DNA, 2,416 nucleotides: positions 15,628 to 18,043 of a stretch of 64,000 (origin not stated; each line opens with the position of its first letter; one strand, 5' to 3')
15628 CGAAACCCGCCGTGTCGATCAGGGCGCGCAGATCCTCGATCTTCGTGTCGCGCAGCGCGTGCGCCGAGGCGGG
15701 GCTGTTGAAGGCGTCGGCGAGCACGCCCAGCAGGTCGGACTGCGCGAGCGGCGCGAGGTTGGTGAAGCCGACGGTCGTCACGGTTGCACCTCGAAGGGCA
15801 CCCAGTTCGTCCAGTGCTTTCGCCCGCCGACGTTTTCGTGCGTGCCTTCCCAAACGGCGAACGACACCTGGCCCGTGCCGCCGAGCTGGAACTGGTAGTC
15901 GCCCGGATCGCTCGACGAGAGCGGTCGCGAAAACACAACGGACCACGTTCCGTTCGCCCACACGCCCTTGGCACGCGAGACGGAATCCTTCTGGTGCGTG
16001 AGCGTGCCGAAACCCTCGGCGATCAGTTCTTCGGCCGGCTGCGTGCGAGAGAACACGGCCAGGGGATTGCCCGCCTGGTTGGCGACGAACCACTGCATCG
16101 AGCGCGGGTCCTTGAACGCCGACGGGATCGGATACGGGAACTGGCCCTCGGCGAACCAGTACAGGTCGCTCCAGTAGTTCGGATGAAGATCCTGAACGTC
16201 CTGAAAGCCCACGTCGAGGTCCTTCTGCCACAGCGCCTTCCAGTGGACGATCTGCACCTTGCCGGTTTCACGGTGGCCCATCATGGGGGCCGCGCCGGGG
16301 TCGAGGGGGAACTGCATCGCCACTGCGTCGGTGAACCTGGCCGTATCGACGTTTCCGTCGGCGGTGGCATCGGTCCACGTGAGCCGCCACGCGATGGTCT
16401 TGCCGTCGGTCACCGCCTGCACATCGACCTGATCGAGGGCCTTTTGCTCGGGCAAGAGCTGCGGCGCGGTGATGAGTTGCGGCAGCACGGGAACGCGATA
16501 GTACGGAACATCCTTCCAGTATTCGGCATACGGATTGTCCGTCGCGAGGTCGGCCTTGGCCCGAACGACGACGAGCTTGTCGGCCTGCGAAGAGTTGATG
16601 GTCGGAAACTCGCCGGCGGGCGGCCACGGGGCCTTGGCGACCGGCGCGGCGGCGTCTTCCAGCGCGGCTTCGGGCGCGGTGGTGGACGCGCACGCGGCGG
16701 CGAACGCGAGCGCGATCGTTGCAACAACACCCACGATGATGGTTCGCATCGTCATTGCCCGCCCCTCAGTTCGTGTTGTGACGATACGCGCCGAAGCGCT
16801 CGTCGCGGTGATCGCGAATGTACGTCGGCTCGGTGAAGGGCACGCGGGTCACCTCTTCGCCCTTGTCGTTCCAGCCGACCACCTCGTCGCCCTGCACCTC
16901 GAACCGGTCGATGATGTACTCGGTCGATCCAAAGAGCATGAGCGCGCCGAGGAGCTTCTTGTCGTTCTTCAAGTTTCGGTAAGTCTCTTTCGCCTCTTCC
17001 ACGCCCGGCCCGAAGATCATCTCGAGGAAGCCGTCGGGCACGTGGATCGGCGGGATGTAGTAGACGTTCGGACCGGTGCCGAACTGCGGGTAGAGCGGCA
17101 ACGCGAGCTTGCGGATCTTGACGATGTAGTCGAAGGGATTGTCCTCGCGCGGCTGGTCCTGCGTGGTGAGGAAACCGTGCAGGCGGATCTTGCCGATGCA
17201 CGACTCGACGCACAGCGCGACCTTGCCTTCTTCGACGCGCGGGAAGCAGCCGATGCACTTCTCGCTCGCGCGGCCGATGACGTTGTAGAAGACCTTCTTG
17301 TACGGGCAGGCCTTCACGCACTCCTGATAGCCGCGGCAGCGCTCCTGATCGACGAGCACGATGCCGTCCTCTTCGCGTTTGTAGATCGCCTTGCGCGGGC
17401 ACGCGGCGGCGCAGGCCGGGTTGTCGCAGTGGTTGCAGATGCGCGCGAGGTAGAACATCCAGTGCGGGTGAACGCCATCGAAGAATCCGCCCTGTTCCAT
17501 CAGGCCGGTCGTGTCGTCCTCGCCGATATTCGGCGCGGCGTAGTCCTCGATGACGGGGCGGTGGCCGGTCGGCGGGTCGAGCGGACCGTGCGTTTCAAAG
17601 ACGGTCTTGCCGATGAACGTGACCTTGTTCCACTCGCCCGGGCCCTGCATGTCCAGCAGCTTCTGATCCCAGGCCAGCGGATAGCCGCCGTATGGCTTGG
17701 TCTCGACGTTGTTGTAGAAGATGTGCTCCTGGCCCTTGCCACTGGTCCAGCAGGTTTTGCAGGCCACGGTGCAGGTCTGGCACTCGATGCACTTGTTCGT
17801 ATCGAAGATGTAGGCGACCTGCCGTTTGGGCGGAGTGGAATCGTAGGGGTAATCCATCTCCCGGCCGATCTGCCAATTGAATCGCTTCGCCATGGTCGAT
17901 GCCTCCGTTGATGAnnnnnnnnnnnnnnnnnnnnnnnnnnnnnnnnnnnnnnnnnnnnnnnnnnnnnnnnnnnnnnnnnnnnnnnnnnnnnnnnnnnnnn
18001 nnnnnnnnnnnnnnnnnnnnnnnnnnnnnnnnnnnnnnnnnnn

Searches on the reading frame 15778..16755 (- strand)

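Call 63: search_protein_families(library=pfam, proteins=[window:15778-16755:-], max_evalue=0.0001)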
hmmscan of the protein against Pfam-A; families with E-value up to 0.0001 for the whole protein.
window:15778-16755:- (325 aa): 1 family
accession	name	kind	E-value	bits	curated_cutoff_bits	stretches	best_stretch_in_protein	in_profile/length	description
PF09459.16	EB_dh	-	7.6e-28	98.6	33.3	1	78-313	2-235/236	Ethylbenzene dehydrogenase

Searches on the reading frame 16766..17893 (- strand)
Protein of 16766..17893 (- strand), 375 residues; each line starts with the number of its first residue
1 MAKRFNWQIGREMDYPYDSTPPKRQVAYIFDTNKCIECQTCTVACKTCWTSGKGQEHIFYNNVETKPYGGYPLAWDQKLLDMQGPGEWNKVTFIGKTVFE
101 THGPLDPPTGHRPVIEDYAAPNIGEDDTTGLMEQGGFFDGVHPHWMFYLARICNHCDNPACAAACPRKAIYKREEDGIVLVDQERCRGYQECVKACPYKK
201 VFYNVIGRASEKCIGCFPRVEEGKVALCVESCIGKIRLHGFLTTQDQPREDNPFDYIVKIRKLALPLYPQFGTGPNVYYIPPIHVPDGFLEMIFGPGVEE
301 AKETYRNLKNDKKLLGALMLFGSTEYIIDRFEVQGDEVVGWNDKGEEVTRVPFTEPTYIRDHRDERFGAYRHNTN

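Call 63: search_protein_families(library=pfam, proteins=[window:16766-17893:-], max_evalue=0.0001)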
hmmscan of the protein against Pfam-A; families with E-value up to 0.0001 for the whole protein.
window:16766-17893:- (375 aa): 5 families
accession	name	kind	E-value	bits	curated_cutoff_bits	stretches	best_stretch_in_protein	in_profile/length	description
PF13247.11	Fer4_11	-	4.6e-31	107.4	26.2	1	146-238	3-96/100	4Fe-4S dicluster domain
PF12838.12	Fer4_7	-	1.8e-11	44.8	27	1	153-199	2-51/52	4Fe-4S dicluster domain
PF13237.11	Fer4_10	-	4.3e-10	39.8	25.5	1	150-197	6-53/53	4Fe-4S dicluster domain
PF12797.12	Fer4_2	-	4e-07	30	24.5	0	29-46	4-21/22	4Fe-4S binding domain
PF13187.11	Fer4_9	-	1.6e-05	25.3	27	0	153-199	2-50/52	4Fe-4S dicluster domain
